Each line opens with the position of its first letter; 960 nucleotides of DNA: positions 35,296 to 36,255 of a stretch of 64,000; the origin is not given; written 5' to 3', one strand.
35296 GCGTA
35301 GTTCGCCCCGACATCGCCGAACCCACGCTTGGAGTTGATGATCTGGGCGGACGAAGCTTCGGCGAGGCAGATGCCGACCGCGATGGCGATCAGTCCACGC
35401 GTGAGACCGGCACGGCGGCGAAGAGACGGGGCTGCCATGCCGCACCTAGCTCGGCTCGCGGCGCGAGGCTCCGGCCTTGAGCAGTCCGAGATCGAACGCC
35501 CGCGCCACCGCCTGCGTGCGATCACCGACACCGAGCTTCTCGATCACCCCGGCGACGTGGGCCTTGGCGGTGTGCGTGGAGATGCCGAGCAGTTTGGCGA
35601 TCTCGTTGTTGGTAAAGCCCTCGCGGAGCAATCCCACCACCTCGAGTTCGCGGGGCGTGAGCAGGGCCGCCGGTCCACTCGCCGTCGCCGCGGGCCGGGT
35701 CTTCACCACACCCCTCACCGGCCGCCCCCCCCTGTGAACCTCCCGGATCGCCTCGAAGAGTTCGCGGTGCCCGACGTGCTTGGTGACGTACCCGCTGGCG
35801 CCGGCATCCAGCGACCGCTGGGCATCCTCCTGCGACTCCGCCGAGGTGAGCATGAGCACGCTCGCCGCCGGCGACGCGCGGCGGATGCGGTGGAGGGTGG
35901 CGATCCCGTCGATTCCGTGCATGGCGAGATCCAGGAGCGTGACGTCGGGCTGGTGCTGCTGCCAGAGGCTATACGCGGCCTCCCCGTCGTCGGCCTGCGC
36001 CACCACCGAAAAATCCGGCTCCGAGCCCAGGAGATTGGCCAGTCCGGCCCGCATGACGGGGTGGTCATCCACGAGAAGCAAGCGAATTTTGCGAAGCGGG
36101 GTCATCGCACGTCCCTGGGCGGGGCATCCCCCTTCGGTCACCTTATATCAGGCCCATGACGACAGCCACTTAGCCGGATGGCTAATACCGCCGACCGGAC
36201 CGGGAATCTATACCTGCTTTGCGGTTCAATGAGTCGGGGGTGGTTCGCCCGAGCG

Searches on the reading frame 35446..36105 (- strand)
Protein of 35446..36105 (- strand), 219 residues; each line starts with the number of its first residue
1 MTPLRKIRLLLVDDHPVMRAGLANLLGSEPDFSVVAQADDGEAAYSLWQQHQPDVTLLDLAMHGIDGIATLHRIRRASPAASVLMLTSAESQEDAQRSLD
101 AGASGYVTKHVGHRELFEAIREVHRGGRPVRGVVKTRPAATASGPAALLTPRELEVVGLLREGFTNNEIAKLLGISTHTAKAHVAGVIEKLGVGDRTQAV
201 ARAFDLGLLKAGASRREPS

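Call 11: search_protein_families(library=ncbifam, proteins=[window:35446-36105:-])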
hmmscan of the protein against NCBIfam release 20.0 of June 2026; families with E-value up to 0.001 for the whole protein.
window:35446-36105:- (219 aa): 102 families (the best 25 are shown)
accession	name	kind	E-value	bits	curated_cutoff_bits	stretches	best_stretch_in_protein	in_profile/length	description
NF007708.0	PRK10403.1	equivalog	1.3e-41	142.4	343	1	6-199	6-204/215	nitrate/nitrite response regulator protein NarP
NF047785.1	respo_reg_MadR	equivalog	5.2e-39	133.7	300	1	7-209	1-209/209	MadR family response regulator transcription factor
NF007935.0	PRK10651.1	equivalog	3.4e-38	131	250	1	6-200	6-207/216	two-component system response regulator NarL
NF011896.0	PRK15369.1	equivalog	1.1e-37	129.7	242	1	6-208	3-209/211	two component system response regulator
NF052445.1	RespRegMctR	equivalog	2.7e-37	128.2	300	1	6-205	1-201/205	two-component system response regulator MctR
NF007018.1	PRK09483.1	equivalog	4.6e-29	101.6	280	1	7-211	2-211/217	UvrY/SirA/GacA family response regulator transcription factor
NF007685.0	PRK10360.1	equivalog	9e-27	94.2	258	1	7-205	2-194/196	response regulator transcription factor UhpA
NF041830.1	RR_TF_ErdR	exception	8.5e-26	91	390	1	9-200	4-202/213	response regulator transcription factor ErdR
NF007403.0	PRK09935.1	equivalog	5.6e-24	84.9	271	1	9-194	6-195/210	fimbria biosynthesis transcriptional regulator FimZ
NF041367.1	CheY_Halo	equivalog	1.1e-22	80.5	200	1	10-123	2-113/114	chemotaxis protein CheY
NF001965.0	PRK00742.1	subfamily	1.6e-21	76.9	293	1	5-113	2-111/357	chemotaxis-specific protein-glutamate methyltransferase CheB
TIGR02875.1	spore_0_A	equivalog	2e-18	66.6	200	1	6-128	2-126/262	sporulation transcription factor Spo0A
NF007419.0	PRK09958.1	equivalog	2.2e-18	66.6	251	1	10-193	4-188/204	acid-sensing system DNA-binding response regulator EvgA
NF009206.0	PRK12555.1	subfamily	1e-17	64.1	342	1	7-109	1-104/340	chemotaxis-specific protein-glutamate methyltransferase CheB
NF041733.1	resp_reg_CseB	equivalog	9e-17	61.2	350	1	8-130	2-121/228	two-component system response regulator CseB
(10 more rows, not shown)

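Call 12: search_protein_families(library=pfam, proteins=[window:35446-36105:-])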
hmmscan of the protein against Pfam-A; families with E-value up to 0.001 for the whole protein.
window:35446-36105:- (219 aa): 3 families
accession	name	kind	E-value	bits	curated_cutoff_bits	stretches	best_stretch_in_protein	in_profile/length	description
PF00072.30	Response_reg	-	1.6e-30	106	30.2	1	10-121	2-111/111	Response regulator receiver domain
PF00196.25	GerE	-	3.8e-15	55.7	23.5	1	148-202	2-56/57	Bacterial regulatory proteins, luxR family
PF13384.12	HTH_23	-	7.7e-05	22.8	24.6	1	154-180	8-34/50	Homeodomain-like domain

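Call 13: find_encoding_contigs(protein=window:35446-36105:-, flank=10000, max_places=6)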
Protein window:35446-36105:- (219 aa): 23 contigs read that carry it; 6 places shown.
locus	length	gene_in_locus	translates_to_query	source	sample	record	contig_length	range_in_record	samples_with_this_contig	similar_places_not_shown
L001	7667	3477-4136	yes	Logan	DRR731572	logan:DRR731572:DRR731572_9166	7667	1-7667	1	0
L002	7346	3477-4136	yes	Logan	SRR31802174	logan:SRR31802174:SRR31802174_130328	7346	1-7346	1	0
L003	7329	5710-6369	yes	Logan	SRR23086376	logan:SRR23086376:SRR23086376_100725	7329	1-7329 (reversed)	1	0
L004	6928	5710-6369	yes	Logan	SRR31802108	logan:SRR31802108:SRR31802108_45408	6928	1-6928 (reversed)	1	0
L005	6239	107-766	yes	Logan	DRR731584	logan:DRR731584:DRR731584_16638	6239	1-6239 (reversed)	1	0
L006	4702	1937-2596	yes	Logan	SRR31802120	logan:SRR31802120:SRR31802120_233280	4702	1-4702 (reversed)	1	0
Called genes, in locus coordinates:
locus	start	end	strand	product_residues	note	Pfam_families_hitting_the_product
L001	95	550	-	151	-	-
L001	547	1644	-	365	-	PF07963:N_methyl (weak), PF07596:SBP_bac_10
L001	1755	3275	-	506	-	PF12951:PATR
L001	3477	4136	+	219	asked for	PF00072:Response_reg, PF00196:GerE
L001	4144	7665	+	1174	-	?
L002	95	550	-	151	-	-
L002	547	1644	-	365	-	PF07963:N_methyl (weak), PF07596:SBP_bac_10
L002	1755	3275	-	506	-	PF12951:PATR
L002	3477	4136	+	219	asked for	PF00072:Response_reg, PF00196:GerE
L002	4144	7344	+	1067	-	?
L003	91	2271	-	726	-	PF13581:HATPase_c_2 (faint), PF07730:HisKA_3, PF02518:HATPase_c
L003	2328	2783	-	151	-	-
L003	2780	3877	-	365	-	PF07963:N_methyl (weak), PF07596:SBP_bac_10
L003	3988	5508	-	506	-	PF12951:PATR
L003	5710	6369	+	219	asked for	PF00072:Response_reg, PF00196:GerE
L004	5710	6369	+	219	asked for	PF00072:Response_reg, PF00196:GerE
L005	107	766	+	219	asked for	PF00072:Response_reg, PF00196:GerE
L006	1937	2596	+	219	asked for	PF00072:Response_reg, PF00196:GerE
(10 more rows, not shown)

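Call 42: find_homologous_proteins(query=window:35446-36105:-, max_evalue=1e-40)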
Query window:35446-36105:- (219 aa): 705 proteins with E <= 1e-40 among 8000 candidates; the best 120 are listed.
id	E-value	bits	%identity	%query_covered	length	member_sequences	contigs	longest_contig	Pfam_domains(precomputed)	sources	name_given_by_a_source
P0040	2.2e-134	464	100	100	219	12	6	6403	PF00196.26,PF00072.31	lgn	-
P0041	1.6e-121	422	92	100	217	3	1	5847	PF00196.26,PF00072.31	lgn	-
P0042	1.2e-120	419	90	100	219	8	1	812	PF00196.26,PF00072.31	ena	-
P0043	6.8e-115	400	88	98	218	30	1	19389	PF00196.26,PF00072.31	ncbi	ncbi:MAG: response regulator [Planctomycetaceae bacterium]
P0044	2.4e-112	392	87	98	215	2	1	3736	PF00196.26,PF00072.31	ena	-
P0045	1.3e-110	386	85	98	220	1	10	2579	PF00196.26,PF00072.31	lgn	-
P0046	5.1e-108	378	84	99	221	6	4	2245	PF13384.13,PF00196.26,PF00072.31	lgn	-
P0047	6.9e-102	358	82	97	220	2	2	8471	PF00196.26,PF00072.31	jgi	jgi:DNA-binding NarL/FixJ family response regulator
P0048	5.1e-98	345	78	98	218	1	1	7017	PF00196.26,PF00072.31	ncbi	ncbi:MAG: response regulator [Pirellulales bacterium]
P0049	4.7e-86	306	69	96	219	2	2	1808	PF00196.26,PF00072.31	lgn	-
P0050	1.1e-85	305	69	96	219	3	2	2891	PF00196.26,PF00072.31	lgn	-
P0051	3.0e-85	304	69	96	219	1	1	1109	PF00196.26,PF00072.31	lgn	-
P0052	2.2e-84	301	69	96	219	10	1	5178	PF00196.26,PF00072.31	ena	-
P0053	2.9e-84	300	70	94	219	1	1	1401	PF00196.26,PF00072.31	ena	-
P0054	2.9e-84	300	67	100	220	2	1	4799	PF00196.26,PF00072.31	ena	-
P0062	1.2e-82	295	68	94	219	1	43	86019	PF00196.26,PF00072.31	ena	-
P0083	6.1e-80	286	65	96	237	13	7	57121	PF00196.26,PF00072.31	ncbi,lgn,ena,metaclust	metaclust:\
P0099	5.2e-79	283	66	98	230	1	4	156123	PF00196.26,PF00072.31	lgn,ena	-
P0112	5.8e-78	280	64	97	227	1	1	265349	PF00196.26,PF00072.31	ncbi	-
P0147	2.5e-74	268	63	99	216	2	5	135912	PF00196.26,PF00072.31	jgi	jgi:DNA-binding NarL/FixJ family response regulator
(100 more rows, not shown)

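Call 43: find_encoding_contigs(protein=P0062, flank=6000, max_places=4)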
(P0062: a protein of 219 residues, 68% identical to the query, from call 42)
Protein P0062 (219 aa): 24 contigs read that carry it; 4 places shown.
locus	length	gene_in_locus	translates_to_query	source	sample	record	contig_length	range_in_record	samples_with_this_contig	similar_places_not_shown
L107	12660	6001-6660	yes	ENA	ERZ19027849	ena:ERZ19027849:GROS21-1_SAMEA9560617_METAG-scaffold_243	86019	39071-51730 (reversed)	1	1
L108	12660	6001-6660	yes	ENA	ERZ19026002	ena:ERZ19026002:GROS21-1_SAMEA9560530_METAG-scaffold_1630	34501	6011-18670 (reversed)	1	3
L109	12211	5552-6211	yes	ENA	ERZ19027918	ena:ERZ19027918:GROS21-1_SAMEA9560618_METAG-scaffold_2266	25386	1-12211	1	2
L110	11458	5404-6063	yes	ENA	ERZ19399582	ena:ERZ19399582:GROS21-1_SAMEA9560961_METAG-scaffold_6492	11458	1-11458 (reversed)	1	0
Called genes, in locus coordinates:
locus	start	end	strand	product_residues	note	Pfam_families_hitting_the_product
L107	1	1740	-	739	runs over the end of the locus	PF07730:HisKA_3, PF13581:HATPase_c_2 (weak), PF02518:HATPase_c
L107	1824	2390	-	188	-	-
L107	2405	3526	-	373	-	PF07963:N_methyl (weak), PF07596:SBP_bac_10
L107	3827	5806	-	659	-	PF07602:DUF1565 (faint), PF22842:Pel9A-like_beta_helix, PF13229:Beta_helix (faint), PF05048:NosD (faint)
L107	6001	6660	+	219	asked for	PF00072:Response_reg, PF00196:GerE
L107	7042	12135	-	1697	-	PF13472:Lipase_GDSL_2, PF13646:HEAT_2 (faint), PF23500:DUF7133, PF00754:F5_F8_type_C, PF22633:F5_F8_type_C_2, PF00127:Copper-bind, PF00034:Cytochrom_C (faint)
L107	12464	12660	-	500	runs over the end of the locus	PF07394:DUF1501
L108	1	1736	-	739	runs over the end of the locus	PF07730:HisKA_3, PF13581:HATPase_c_2 (faint), PF02518:HATPase_c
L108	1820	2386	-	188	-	-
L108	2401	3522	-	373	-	PF07963:N_methyl (weak), PF07596:SBP_bac_10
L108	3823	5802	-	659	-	PF07602:DUF1565 (faint), PF22842:Pel9A-like_beta_helix, PF13229:Beta_helix (faint), PF05048:NosD (weak)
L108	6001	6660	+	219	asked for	PF00072:Response_reg, PF00196:GerE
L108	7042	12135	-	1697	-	PF13472:Lipase_GDSL_2, PF13646:HEAT_2 (faint), PF23500:DUF7133, PF00754:F5_F8_type_C, PF22633:F5_F8_type_C_2, PF00127:Copper-bind, PF00034:Cytochrom_C (faint)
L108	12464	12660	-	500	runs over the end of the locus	PF07394:DUF1501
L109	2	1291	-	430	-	?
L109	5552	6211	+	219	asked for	PF00072:Response_reg, PF00196:GerE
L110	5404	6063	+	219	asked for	PF00072:Response_reg, PF00196:GerE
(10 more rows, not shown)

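Call 44: find_encoding_contigs(protein=P0083, flank=6000, max_places=3)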
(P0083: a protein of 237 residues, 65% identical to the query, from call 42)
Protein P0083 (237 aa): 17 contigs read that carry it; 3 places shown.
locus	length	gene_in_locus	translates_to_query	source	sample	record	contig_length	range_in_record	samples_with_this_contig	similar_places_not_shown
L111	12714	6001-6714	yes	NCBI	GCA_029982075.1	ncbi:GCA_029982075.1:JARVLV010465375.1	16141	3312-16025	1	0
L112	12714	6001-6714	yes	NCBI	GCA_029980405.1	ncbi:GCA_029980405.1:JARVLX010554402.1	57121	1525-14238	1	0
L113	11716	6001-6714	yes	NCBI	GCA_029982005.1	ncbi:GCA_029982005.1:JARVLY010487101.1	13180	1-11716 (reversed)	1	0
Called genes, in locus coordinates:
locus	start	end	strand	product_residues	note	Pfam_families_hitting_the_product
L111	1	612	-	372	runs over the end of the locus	PF07963:N_methyl (weak), PF07596:SBP_bac_10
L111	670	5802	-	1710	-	PF12951:PATR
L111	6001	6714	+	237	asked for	PF00072:Response_reg, PF00196:GerE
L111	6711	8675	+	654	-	PF07602:DUF1565 (faint), PF22842:Pel9A-like_beta_helix, PF13229:Beta_helix, PF05048:NosD (faint)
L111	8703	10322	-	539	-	PF12831:FAD_oxidored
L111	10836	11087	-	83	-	-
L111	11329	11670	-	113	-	-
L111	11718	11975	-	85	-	-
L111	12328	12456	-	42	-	-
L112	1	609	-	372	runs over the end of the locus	PF07963:N_methyl (weak), PF07596:SBP_bac_10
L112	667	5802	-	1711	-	PF12951:PATR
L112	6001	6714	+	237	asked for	PF00072:Response_reg, PF00196:GerE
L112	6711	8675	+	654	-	PF07602:DUF1565 (faint), PF22842:Pel9A-like_beta_helix, PF13229:Beta_helix, PF05048:NosD (faint)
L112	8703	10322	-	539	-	PF12831:FAD_oxidored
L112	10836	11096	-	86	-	-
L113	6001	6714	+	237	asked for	PF00072:Response_reg, PF00196:GerE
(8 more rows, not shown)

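Call 45: find_encoding_contigs(protein=P0099, flank=6000, max_places=3)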
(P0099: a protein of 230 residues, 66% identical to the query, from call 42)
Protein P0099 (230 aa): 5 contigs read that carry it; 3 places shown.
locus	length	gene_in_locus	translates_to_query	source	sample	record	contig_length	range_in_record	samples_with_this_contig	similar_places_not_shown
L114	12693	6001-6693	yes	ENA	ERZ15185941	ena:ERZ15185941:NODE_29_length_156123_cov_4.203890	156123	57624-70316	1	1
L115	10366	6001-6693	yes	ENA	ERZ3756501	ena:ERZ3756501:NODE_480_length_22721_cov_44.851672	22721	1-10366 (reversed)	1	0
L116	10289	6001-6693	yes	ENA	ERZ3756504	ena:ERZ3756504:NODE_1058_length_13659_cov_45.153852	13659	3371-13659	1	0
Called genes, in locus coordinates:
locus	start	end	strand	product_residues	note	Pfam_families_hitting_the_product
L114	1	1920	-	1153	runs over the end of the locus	PF16889:Hepar_II_III_N (faint), PF13290:CHB_HEX_C_1, PF13287:Fn3_assoc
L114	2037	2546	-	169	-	PF10670:DUF4198 (weak)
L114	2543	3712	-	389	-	PF07963:N_methyl (weak), PF07596:SBP_bac_10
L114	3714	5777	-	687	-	PF12951:PATR (weak)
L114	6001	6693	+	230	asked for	PF00072:Response_reg, PF00196:GerE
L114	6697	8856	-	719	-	PF07730:HisKA_3, PF02518:HATPase_c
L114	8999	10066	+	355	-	PF13411:MerR_1 (weak), PF13424:TPR_12 (faint), PF07719:TPR_2 (faint), PF12895:ANAPC3 (faint), PF13371:TPR_9 (faint), PF23914:TPR_CcmH_CycH (weak), PF13432:TPR_16, PF14559:TPR_19 (weak), +4 more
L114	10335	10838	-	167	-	-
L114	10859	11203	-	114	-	-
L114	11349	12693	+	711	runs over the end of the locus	PF02518:HATPase_c, PF13589:HATPase_c_3 (weak), PF05833:NFACT_N (faint), PF09239:Topo-VIb_trans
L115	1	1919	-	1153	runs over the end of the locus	PF16889:Hepar_II_III_N (faint), PF13290:CHB_HEX_C_1, PF13287:Fn3_assoc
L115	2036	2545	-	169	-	PF10670:DUF4198 (weak)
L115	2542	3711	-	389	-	PF07963:N_methyl (weak), PF07596:SBP_bac_10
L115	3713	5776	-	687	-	PF12951:PATR (weak)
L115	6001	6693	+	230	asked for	PF00072:Response_reg, PF00196:GerE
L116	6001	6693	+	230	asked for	PF00072:Response_reg, PF00196:GerE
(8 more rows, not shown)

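Call 55: find_encoding_contigs(protein=P0043, flank=10000, max_places=2)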
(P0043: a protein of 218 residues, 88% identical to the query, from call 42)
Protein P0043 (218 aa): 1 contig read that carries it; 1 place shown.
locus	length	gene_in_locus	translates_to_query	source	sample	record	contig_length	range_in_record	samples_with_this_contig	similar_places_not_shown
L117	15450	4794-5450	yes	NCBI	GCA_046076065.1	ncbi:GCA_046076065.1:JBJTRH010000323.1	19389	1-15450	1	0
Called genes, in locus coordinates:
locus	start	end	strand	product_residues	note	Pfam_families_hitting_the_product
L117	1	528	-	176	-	?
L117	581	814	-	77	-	-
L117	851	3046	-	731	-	PF07730:HisKA_3, PF13581:HATPase_c_2, PF02518:HATPase_c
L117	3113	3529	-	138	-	-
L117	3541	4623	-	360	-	PF07963:N_methyl, PF07596:SBP_bac_10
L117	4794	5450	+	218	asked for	PF00072:Response_reg, PF00196:GerE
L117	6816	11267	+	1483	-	PF12951:PATR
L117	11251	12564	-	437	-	-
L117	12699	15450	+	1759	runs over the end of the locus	PF12951:PATR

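Call 56: find_encoding_contigs(protein=P0041, flank=10000, max_places=2)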
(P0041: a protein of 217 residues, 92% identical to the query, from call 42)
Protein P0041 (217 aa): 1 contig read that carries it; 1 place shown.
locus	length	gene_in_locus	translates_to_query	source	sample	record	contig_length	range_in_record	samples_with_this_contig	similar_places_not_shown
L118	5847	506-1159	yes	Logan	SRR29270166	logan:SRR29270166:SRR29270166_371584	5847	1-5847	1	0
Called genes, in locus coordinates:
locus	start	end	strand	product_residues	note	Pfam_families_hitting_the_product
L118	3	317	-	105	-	?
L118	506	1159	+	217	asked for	PF00072:Response_reg, PF00196:GerE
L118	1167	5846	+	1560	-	?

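Call 60: find_encoding_contigs(protein=P0112, flank=6000, max_places=2)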
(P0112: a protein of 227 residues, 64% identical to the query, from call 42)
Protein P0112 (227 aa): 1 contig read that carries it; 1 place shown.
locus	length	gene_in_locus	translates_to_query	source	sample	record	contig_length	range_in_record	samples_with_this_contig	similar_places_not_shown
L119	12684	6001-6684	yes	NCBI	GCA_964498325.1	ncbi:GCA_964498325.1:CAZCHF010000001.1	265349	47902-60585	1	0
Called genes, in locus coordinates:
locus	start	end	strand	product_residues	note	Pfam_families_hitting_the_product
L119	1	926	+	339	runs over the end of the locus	PF02653:BPD_transp_2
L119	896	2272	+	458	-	PF00324:AA_permease, PF13520:AA_permease_2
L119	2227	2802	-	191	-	-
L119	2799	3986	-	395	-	PF07963:N_methyl, PF07596:SBP_bac_10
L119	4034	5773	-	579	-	PF12951:PATR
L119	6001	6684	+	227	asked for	PF00072:Response_reg, PF00196:GerE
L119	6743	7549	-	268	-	PF00288:GHMP_kinases_N, PF08544:GHMP_kinases_C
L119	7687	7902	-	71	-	-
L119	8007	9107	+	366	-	PF21016:RlmN_N, PF04055:Radical_SAM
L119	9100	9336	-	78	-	-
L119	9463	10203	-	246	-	PF20382:DUF6677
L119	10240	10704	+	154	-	-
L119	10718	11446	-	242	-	-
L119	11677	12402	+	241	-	PF20260:PUA_4, PF04452:Methyltrans_RNA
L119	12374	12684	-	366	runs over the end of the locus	PF07963:N_methyl (weak), PF07596:SBP_bac_10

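Call 61: find_encoding_contigs(protein=P0147, flank=6000, max_places=3)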
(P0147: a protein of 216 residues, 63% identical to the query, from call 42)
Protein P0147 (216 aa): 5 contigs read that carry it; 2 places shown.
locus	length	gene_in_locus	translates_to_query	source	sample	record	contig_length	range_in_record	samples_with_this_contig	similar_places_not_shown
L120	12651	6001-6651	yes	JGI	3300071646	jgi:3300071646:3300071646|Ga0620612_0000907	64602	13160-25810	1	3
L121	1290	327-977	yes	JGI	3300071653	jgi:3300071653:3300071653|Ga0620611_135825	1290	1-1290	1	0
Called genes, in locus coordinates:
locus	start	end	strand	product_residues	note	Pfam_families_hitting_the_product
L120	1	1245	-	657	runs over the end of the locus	PF16116:DUF4832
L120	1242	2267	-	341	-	PF07963:N_methyl (weak), PF07596:SBP_bac_10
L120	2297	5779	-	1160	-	PF12951:PATR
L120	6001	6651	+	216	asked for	PF00072:Response_reg, PF00196:GerE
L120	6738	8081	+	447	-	PF01964:ThiC_Rad_SAM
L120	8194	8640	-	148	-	PF14108:ABA4-like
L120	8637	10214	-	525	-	PF01406:tRNA-synt_1e, PF09190:DALR_2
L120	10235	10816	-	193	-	PF02542:YgbB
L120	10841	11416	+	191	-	PF05685:Uma2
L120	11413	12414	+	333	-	PF00005:ABC_tran, PF13304:AAA_21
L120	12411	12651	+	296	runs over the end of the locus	PF06182:ABC2_membrane_6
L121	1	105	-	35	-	?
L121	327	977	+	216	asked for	PF00072:Response_reg, PF00196:GerE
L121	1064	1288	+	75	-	?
